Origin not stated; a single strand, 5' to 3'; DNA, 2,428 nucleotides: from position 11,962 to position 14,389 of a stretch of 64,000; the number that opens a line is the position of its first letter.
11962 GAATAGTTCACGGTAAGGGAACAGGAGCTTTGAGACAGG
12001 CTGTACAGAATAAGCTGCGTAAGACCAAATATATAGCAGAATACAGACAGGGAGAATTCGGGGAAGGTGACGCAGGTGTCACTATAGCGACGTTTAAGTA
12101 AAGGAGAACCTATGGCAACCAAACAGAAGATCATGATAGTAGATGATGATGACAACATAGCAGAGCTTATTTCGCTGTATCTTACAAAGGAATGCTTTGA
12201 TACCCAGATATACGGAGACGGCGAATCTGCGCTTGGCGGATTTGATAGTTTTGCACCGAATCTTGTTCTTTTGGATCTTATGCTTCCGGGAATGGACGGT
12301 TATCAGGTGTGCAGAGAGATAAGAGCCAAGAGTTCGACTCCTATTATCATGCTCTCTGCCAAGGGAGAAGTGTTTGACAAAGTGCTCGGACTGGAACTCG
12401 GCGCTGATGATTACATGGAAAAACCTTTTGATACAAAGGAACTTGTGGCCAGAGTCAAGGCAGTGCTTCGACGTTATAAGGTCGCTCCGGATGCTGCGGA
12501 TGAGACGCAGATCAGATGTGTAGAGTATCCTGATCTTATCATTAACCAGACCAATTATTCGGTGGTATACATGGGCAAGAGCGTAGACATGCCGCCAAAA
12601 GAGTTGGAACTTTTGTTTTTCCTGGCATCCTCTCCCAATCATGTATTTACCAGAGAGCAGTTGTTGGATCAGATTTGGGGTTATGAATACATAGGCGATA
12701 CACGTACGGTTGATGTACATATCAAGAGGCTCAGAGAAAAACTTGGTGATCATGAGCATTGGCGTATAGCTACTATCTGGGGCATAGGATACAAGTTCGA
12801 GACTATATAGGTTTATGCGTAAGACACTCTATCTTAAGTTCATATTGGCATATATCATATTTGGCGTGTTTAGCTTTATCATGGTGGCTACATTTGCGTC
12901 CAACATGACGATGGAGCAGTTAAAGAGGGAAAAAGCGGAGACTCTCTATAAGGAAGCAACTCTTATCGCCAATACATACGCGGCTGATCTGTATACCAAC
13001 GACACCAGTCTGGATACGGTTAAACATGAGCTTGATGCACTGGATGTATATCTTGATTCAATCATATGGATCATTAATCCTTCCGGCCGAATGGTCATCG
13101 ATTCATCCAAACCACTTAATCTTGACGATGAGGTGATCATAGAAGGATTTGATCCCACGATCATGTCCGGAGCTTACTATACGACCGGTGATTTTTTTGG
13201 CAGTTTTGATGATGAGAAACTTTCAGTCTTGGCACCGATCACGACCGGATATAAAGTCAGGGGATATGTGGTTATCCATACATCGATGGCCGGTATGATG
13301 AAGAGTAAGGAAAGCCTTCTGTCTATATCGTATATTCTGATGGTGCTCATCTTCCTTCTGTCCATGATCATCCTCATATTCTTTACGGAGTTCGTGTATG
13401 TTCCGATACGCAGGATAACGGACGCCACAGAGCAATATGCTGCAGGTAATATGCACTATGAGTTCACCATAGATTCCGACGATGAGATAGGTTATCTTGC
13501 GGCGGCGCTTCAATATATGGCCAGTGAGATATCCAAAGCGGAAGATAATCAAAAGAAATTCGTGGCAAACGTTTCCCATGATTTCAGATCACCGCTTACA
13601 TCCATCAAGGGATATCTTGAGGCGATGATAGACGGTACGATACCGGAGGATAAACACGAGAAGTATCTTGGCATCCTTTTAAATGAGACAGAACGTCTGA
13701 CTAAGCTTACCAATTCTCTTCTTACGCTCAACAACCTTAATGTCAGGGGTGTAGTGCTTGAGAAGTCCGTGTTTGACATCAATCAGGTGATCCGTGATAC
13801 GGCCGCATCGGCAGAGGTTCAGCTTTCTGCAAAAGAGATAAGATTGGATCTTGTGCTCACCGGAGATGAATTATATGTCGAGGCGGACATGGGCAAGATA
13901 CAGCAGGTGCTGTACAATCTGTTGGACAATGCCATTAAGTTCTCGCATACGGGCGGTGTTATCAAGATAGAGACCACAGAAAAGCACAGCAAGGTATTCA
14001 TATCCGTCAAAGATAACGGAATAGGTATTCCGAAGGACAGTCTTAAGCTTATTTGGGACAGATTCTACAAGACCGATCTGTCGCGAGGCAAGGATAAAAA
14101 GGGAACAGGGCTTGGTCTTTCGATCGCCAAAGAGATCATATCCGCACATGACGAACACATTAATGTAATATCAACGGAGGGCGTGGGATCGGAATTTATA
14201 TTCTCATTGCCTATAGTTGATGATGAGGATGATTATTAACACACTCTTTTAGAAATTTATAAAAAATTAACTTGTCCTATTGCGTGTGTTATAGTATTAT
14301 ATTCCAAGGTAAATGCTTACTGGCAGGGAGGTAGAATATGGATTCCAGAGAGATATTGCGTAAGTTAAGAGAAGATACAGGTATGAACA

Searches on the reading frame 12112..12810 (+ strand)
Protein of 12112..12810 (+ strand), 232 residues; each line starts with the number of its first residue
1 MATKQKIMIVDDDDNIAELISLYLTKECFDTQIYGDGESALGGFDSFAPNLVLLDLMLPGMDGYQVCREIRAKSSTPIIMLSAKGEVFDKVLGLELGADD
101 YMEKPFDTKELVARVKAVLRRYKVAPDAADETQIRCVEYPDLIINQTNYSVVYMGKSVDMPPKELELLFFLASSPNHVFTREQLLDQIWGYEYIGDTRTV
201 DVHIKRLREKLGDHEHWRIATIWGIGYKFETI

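Call 10: search_protein_families(library=pfam, proteins=[window:12112-12810:+], max_evalue=0.01)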
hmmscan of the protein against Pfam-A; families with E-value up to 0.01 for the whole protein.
window:12112-12810:+ (232 aa): 2 families
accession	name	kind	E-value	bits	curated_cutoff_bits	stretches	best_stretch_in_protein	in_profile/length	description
PF00072.30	Response_reg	-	3.4e-28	98.5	30.2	1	7-116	1-111/111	Response regulator receiver domain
PF00486.34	Trans_reg_C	-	5.4e-27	94.1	26.2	1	155-229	1-77/77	Transcriptional regulatory protein, C terminal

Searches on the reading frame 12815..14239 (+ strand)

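Call 10: search_protein_families(library=pfam, proteins=[window:12815-14239:+], max_evalue=0.01)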
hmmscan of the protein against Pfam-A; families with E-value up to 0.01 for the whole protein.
window:12815-14239:+ (474 aa): 5 families
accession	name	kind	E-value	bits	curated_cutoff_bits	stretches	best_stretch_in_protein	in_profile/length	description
PF02518.31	HATPase_c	-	2.6e-26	92.7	26.4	1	361-467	5-109/111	Histidine kinase-, DNA gyrase B-, and HSP90-like ATPase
PF00512.31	HisKA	-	1e-15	57.9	26.9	1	246-307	2-62/66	His Kinase A (phospho-acceptor) domain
PF00672.30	HAMP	-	1e-07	32.6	25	1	197-239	9-51/53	HAMP domain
PF14501.12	HATPase_c_5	-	1.6e-06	28.4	22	1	362-455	6-92/102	GHKL domain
PF13589.12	HATPase_c_3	-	0.00024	21.6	25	1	363-439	4-81/137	Histidine kinase-, DNA gyrase B-, and HSP90-like ATPase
